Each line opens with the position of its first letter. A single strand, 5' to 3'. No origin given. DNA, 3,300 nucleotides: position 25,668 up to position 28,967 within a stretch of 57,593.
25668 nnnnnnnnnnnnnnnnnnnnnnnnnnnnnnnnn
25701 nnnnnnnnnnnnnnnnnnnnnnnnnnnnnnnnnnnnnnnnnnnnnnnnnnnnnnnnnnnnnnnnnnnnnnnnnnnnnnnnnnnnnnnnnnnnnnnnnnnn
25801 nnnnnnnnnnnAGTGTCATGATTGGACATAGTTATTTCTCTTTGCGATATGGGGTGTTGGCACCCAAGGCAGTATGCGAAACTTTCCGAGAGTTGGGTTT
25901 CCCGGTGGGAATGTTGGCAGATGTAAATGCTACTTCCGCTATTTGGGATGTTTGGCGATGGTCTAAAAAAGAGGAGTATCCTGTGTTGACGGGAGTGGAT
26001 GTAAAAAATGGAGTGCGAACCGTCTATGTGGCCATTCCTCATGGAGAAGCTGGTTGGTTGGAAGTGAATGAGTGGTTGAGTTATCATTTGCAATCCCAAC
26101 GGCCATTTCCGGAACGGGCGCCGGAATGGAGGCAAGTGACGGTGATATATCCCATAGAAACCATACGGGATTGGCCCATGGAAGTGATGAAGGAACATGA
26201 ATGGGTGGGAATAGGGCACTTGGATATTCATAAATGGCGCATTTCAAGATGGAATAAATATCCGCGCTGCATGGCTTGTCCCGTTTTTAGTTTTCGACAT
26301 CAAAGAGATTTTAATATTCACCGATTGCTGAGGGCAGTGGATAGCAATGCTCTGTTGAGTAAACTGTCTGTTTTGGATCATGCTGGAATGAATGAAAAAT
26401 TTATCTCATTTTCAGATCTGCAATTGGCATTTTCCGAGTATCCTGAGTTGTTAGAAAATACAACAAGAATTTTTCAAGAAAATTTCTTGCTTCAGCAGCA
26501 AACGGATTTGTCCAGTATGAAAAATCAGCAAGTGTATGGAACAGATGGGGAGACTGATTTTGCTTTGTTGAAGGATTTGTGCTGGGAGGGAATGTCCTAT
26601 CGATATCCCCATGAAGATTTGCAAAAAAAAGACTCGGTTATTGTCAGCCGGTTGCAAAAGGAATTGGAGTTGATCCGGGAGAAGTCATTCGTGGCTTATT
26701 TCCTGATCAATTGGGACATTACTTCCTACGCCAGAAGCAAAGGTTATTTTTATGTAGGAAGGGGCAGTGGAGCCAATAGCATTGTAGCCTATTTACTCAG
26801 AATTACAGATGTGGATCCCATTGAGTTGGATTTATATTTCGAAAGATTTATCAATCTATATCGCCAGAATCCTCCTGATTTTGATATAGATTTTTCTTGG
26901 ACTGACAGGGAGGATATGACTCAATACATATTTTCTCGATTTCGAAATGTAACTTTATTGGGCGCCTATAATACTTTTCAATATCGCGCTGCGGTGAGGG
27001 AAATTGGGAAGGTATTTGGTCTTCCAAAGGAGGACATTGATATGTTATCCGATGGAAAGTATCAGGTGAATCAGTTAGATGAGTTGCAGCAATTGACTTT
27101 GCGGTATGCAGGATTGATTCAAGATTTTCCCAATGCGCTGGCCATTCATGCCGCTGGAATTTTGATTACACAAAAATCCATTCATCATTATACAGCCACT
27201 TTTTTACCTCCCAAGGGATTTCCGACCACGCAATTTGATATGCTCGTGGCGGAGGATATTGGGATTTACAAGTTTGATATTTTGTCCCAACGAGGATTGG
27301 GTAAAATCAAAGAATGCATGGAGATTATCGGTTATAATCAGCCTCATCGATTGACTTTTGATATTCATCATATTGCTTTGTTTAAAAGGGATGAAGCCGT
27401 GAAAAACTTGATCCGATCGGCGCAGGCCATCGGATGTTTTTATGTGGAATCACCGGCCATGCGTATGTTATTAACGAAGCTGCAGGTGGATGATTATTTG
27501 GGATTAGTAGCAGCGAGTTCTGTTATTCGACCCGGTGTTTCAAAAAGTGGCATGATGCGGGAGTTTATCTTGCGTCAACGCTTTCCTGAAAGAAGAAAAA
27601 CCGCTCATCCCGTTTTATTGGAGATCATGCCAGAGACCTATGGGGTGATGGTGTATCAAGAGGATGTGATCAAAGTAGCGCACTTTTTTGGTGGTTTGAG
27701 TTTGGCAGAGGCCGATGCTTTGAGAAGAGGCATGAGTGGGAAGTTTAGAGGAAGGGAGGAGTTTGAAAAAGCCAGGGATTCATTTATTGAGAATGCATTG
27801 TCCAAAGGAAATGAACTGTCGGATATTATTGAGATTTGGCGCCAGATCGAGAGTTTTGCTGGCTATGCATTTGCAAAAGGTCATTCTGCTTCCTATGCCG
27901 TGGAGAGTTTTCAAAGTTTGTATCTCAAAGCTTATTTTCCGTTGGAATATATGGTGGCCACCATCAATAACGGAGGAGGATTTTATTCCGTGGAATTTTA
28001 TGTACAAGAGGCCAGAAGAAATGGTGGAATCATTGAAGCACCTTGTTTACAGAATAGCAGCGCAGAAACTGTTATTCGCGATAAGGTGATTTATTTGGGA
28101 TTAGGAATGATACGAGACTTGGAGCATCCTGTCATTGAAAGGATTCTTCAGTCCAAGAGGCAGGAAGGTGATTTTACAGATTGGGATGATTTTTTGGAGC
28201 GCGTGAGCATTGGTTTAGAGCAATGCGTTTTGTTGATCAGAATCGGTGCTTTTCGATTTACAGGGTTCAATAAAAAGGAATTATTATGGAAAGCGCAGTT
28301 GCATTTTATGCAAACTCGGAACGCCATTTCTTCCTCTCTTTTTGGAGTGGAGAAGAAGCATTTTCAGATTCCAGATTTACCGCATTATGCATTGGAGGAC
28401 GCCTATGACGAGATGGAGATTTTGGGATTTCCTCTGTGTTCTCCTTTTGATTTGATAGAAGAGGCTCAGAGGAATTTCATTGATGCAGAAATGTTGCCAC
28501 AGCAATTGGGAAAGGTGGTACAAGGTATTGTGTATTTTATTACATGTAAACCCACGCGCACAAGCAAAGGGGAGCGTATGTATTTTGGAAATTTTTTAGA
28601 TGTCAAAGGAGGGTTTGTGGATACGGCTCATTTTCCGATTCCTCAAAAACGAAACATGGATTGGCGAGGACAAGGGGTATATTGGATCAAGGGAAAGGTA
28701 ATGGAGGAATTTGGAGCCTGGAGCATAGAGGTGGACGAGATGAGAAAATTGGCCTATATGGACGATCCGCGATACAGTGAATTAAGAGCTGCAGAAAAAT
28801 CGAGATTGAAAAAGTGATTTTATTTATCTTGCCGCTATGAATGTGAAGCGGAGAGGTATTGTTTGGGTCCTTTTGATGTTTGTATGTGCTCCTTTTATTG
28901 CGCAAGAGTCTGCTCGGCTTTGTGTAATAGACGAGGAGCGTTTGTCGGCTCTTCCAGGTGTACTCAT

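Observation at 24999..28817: Two-gene SRAP (YedK/HMCES-like) + DnaE2-type polymerase operon with no ImuA/ImuB partner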

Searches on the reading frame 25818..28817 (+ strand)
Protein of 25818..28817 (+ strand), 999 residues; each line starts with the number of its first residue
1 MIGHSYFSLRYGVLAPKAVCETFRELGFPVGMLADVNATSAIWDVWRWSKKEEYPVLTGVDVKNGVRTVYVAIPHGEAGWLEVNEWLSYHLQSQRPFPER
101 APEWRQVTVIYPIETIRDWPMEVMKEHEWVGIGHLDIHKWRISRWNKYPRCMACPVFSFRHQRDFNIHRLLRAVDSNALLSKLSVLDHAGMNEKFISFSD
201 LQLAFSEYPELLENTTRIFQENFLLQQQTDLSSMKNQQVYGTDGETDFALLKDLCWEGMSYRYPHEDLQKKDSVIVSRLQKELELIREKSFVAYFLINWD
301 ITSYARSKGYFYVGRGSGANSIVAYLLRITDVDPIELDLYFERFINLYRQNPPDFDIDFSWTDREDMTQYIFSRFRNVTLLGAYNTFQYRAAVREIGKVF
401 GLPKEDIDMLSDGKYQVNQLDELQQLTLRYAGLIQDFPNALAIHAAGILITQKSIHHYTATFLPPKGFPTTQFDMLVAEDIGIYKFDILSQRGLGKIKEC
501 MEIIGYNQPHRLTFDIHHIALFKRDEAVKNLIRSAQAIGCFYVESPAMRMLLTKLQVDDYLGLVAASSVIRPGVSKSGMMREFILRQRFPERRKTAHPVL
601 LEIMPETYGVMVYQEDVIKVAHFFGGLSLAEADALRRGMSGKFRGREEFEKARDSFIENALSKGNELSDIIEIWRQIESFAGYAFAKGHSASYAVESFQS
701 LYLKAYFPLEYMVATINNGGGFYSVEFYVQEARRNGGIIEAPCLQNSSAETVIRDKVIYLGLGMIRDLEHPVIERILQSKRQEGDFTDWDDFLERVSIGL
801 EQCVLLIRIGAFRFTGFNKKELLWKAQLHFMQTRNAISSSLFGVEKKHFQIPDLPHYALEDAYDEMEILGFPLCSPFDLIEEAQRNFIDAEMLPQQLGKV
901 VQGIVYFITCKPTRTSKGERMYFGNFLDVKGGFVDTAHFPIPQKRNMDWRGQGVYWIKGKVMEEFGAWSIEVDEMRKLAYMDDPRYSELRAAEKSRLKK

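Call 5: search_protein_families(library=pfam, proteins=[window:25818-28817:+])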
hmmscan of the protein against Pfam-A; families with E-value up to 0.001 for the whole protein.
window:25818-28817:+ (999 aa): 3 families
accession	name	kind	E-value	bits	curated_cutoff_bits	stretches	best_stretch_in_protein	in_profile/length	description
PF07733.18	DNA_pol3_alpha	-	1e-58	199.5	23.9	1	250-489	2-259/260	Bacterial DNA polymerase III alpha NTPase domain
PF17657.6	DNA_pol3_finger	-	3.3e-33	114.8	22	1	496-663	4-165/166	Bacterial DNA polymerase III alpha subunit finger domain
PF14579.12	HHH_6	-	1.9e-15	57.3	25.6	1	739-822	4-90/90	Helix-hairpin-helix motif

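Call 6: search_protein_families(library=ncbifam, proteins=[window:25818-28817:+])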
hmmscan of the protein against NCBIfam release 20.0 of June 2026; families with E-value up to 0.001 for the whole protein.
window:25818-28817:+ (999 aa): 13 families
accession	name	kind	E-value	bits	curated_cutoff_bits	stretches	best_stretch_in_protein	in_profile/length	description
NF004226.0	PRK05673.1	equivalog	4.7e-136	455.3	1002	1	156-979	206-1063/1146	DNA polymerase III subunit alpha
TIGR00594.1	polc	superfamily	2e-131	440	434.35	1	159-932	204-1016/1022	DNA polymerase III subunit alpha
NF005298.0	PRK06826.1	equivalog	6.8e-117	391.6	1260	1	161-827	212-894/1151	DNA polymerase III subunit alpha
NF004225.0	PRK05672.1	subfamily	1e-115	388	939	1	153-869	198-921/1047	error-prone DNA polymerase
NF005516.0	PRK07135.1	equivalog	1.2e-106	358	1084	1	174-832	157-827/974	DNA polymerase III DnaE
NF005582.0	PRK07279.1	equivalog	7.9e-100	335.3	1279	1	24-967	28-953/1033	DNA polymerase III subunit alpha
NF005377.0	PRK06920.1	equivalog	2.3e-98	330.4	1806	1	159-940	195-984/1108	DNA polymerase III subunit alpha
NF005617.0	PRK07374.1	equivalog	7.4e-90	302.3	1653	2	434-799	514-874/1170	DNA polymerase III subunit alpha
NF004550.0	PRK05898.1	equivalog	1.5e-86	291.5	1182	1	193-864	178-854/971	DNA polymerase III subunit alpha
NF007079.0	PRK09532.1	equivalog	2.9e-58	197.8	1525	2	243-410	295-465/876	DNA polymerase III subunit alpha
NF005616.0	PRK07373.1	equivalog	4.5e-18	65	646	1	681-828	34-185/449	DNA polymerase III subunit alpha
NF001688.0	PRK00448.1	equivalog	2.4e-10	38.6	873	1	272-336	850-914/1445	PolC-type DNA polymerase III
TIGR01405.1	polC_Gram_pos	equivalog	1.4e-07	29.7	1043.45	1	273-335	616-678/1211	DNA polymerase III subunit alpha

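Call 16: find_homologous_proteins(query=window:25818-28814:+, max_evalue=1e-20)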
Query window:25818-28814:+ (999 aa): 8000 proteins with E <= 1e-20 among 8000 candidates; the best 120 are listed.
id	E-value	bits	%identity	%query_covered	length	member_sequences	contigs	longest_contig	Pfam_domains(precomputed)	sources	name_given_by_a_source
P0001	0.0e+0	2317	99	100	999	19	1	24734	PF14579.13,PF17657.7,PF07733.19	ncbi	-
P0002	0.0e+0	1999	84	100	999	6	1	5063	PF14579.13,PF17657.7,PF07733.19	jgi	jgi:DNA polymerase-3 subunit alpha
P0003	0.0e+0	1807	76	100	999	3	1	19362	PF14579.13,PF17657.7,PF07733.19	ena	-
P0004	0.0e+0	1799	76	100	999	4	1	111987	PF14579.13,PF17657.7,PF07733.19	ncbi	-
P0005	0.0e+0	1622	70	100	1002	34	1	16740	PF14579.13,PF17657.7,PF07733.19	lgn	-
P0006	0.0e+0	1616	69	100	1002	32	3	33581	PF14579.13,PF17657.7,PF07733.19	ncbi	-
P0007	0.0e+0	1609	69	100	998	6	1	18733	PF14579.13,PF17657.7,PF07733.19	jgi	jgi:DNA polymerase-3 subunit alpha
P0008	0.0e+0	1593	69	100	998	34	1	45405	PF14579.13,PF17657.7,PF07733.19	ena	-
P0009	0.0e+0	1590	69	100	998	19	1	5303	PF14579.13,PF17657.7,PF07733.19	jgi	-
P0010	0.0e+0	1584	68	100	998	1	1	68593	PF14579.13,PF17657.7,PF07733.19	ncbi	-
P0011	0.0e+0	1584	68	100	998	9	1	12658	PF14579.13,PF17657.7,PF07733.19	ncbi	ncbi:MAG: hypothetical protein RL521_1098 [Bacteroidota bacterium]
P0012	0.0e+0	1471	88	72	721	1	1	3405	PF14579.13,PF17657.7,PF07733.19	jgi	jgi:DNA polymerase-3 subunit alpha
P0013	0.0e+0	1457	65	97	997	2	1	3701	PF14579.13,PF17657.7,PF07733.19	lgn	-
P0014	0.0e+0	1376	73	83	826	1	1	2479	PF14579.13,PF17657.7,PF07733.19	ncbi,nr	ncbi:MAG: DNA polymerase III subunit alpha, partial [Bacteroidetes bacterium]|nr:DNA polymerase III 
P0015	0.0e+0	1341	60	100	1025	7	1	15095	PF02811.27,PF14579.13,PF17657.7,PF07733.19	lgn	-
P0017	0.0e+0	1329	60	99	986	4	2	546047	PF02811.27,PF14579.13,PF17657.7,PF07733.19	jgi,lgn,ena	jgi:error-prone DNA polymerase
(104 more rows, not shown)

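Call 17: find_encoding_contigs(protein=P0004, flank=8000, max_places=3)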
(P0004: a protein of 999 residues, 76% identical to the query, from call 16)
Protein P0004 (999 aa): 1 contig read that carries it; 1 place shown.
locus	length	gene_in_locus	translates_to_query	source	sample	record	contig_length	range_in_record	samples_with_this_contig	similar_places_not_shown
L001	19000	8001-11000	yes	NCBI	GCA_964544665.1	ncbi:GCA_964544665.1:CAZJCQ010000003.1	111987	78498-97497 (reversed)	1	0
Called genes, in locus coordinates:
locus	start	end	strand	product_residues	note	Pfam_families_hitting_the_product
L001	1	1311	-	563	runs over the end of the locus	PF03993:DUF349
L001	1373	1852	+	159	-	PF02631:RecX_HTH2, PF21981:RecX_HTH3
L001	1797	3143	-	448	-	PF01171:ATP_bind_3, PF28558:TilS_SCL (weak), PF11734:TilS_C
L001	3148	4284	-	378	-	PF00425:Chorismate_bind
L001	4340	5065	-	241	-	PF01027:Bax1-I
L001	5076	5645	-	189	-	PF01227:GTP_cyclohydroI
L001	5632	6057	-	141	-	PF01242:PTPS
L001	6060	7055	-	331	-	PF01370:Epimerase, PF04321:RmlD_sub_bind, PF01073:3Beta_HSD, PF16363:GDP_Man_Dehyd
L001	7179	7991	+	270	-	PF02586:SRAP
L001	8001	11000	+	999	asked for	PF07733:DNA_pol3_alpha, PF17657:DNA_pol3_finger, PF14579:HHH_6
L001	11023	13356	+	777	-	PF07715:Plug, PF00593:TonB_dep_Rec_b-barrel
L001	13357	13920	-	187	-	PF01195:Pept_tRNA_hydro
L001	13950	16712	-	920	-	-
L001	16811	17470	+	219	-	PF01128:IspD, PF12804:NTP_transf_3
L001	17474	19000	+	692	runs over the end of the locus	PF02897:Peptidase_S9_N, PF00326:Peptidase_S9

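Call 18: find_encoding_contigs(protein=P0010, flank=8000, max_places=3)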
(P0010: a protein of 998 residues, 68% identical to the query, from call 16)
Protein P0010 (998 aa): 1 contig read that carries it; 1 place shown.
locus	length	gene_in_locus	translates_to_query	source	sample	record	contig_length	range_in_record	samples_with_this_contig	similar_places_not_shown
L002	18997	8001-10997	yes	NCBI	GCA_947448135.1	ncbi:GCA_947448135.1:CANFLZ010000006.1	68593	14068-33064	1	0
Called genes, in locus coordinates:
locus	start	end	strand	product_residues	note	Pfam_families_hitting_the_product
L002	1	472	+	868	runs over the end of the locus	PF00082:Peptidase_S8, PF00041:fn3 (faint), PF20009:GEVED, PF18962:Por_Secre_tail (weak)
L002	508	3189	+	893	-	PF13585:CHU_C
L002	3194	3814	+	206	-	PF00677:Lum_binding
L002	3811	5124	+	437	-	PF02163:Peptidase_M50, PF00595:PDZ (faint), PF13180:PDZ_2 (weak), PF17820:PDZ_6 (weak)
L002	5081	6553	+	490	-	-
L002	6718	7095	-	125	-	PF00085:Thioredoxin (weak)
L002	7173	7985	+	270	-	PF02586:SRAP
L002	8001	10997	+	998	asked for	PF07733:DNA_pol3_alpha, PF17657:DNA_pol3_finger, PF14579:HHH_6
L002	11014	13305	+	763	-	PF07715:Plug, PF00593:TonB_dep_Rec_b-barrel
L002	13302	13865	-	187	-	PF01195:Pept_tRNA_hydro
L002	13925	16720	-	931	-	-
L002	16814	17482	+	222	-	PF01128:IspD, PF12804:NTP_transf_3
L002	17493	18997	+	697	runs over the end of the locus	PF02897:Peptidase_S9_N, PF00326:Peptidase_S9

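Call 19: find_encoding_contigs(protein=P0017, flank=8000, max_places=3)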
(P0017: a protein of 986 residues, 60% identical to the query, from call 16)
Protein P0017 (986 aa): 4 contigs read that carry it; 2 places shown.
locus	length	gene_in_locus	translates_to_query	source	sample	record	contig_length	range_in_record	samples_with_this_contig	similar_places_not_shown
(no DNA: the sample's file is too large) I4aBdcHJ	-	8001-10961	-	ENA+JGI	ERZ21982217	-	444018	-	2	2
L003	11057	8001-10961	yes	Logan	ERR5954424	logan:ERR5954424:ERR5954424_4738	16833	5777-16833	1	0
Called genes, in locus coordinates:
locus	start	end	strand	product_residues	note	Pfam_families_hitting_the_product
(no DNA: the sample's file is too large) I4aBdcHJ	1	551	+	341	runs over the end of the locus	PF00579:tRNA-synt_1b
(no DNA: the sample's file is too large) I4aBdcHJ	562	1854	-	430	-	PF01979:Amidohydro_1 (weak)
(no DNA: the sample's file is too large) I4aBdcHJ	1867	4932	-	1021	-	PF01979:Amidohydro_1, PF07969:Amidohydro_3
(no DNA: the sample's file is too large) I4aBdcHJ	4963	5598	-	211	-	PF08712:Nfu_N, PF01106:NifU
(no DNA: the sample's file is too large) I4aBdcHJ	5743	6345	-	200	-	PF12844:HTH_19 (weak), PF13560:HTH_31 (weak), PF01381:HTH_3, PF00717:Peptidase_S24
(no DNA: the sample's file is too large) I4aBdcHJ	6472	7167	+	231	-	PF00561:Abhydrolase_1, PF00975:Thioesterase (weak), PF12146:Hydrolase_4, PF12697:Abhydrolase_6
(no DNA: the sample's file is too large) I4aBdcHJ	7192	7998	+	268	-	PF02586:SRAP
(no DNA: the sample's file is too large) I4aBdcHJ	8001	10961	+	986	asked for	PF02811:PHP, PF07733:DNA_pol3_alpha, PF17657:DNA_pol3_finger, PF14579:HHH_6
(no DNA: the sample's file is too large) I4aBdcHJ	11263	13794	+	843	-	PF02012:BNR (faint), PF15902:Sortilin-Vps10, PF18962:Por_Secre_tail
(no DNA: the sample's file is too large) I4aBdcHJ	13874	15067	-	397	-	PF03447:NAD_binding_3, PF00742:Homoserine_dh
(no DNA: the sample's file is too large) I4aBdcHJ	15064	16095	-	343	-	PF00561:Abhydrolase_1, PF12146:Hydrolase_4 (weak)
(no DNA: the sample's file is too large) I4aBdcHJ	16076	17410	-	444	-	PF01053:Cys_Met_Meta_PP, PF00155:Aminotran_1_2 (weak), PF01041:DegT_DnrJ_EryC1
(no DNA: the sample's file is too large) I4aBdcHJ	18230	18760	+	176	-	PF04264:YceI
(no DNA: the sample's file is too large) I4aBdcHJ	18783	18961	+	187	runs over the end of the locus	PF01195:Pept_tRNA_hydro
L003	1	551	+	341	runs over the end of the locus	PF00579:tRNA-synt_1b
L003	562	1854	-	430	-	PF01979:Amidohydro_1 (weak)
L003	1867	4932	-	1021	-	PF01979:Amidohydro_1, PF07969:Amidohydro_3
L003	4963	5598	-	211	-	PF08712:Nfu_N, PF01106:NifU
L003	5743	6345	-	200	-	PF12844:HTH_19 (weak), PF13560:HTH_31 (weak), PF01381:HTH_3, PF00717:Peptidase_S24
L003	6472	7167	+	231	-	PF00561:Abhydrolase_1, PF00975:Thioesterase (weak), PF12146:Hydrolase_4, PF12697:Abhydrolase_6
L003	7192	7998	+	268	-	PF02586:SRAP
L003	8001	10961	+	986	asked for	PF02811:PHP, PF07733:DNA_pol3_alpha, PF17657:DNA_pol3_finger, PF14579:HHH_6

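Call 21: find_related_loci(query=A1, collection=genome_contigs, flank=10000)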
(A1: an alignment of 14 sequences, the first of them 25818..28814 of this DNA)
Query A1 (999 aa) in genome_contigs; peptide patterns used: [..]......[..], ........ (x = any residue, [..] = any of these).
600 stretches matched a pattern (row limit reached: there are more); 587 encode a relative of the query (tblastn E <= 1e-3); the best 80 are kept; 80 distinct loci.
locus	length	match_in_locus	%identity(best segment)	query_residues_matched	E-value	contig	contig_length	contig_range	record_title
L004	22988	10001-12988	69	4-999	0e+0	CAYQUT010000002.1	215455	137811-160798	MAG TPA_asm: uncultured Chryseobacterium sp. isolate SRP219642_co8_20 genome assembly, contig: NODE_15_length_215455_cov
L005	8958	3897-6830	55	3-987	0e+0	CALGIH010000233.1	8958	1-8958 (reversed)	MAG TPA_asm: uncultured Lacinutrix sp. isolate ERR2206755_bin.108_CONCOCT_v1.1_MAG genome assembly, contig: ERZ887839.16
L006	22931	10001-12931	55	4-987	0e+0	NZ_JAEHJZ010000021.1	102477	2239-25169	Gelidibacter salicanalis strain PAMC21136 21136_contig_21, whole genome shotgun sequence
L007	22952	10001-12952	56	4-994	0e+0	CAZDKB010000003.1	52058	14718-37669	MAG TPA_asm: uncultured Flavobacterium sp. isolate SRP334346_co1_25 genome assembly, contig: NODE_738_length_52058_cov_6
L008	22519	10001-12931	55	4-988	0e+0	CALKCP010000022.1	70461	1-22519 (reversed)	MAG: uncultured Ulvibacter sp. isolate S3_Bin_METABAT__77_1 genome assembly, contig: c_000000924341, whole genome shotgu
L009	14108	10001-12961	55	4-996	0e+0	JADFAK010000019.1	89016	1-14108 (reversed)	MAG: Flavobacteriales bacterium isolate C15_102_105_12 c_000000000048, whole genome shotgun sequence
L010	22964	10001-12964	55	4-998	0e+0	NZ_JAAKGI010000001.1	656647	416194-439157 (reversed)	Yeosuana marina strain JLT21 NODE_1_length_656569_cov_218.766708, whole genome shotgun sequence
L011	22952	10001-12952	54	4-995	0e+0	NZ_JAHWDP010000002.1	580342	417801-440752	Halomarinibacterium sedimenti strain CAU 1614 contig2, whole genome shotgun sequence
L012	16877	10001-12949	54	4-988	0e+0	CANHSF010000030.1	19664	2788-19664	MAG: Flavobacteriales bacterium isolate RE-26jul17-276 genome assembly, contig: RE-26jul17-C3739, whole genome shotgun s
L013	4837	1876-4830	54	4-995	0e+0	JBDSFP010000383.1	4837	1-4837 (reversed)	MAG: Aquaticitalea sp. isolate cluster1_bin.230 k127_7777628, whole genome shotgun sequence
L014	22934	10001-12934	54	4-988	0e+0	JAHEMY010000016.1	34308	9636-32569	MAG: Flavobacteriaceae bacterium isolate Ww86 NODE_2013_length_34308_cov_4.187264, whole genome shotgun sequence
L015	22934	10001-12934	55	4-987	0e+0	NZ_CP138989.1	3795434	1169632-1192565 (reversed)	Algibacter sp. R77976 chromosome, complete genome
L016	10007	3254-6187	54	3-987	0e+0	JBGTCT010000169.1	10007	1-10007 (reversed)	MAG: Aquaticitalea sp. isolate JTS-RE126 k141_9747745, whole genome shotgun sequence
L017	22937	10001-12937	54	4-988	0e+0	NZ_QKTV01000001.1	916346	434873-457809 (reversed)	Winogradskyella aurantiaca strain IMCC20180 IMCC20180_1_length_916346_cov_145.056638, whole genome shotgun sequence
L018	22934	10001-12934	54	4-988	0e+0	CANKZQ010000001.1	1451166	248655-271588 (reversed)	uncultured Flavobacteriaceae bacterium isolate 3-451-1-G.fasta genome assembly, contig: NODE_1, whole genome shotgun seq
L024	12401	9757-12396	60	1-882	0e+0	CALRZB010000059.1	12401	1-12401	MAG: Chryseobacterium gleum isolate JJ-MIK16A5-260-9-m2-bin117 genome assembly, contig: JJ-MIK16A5-260-C710, whole genom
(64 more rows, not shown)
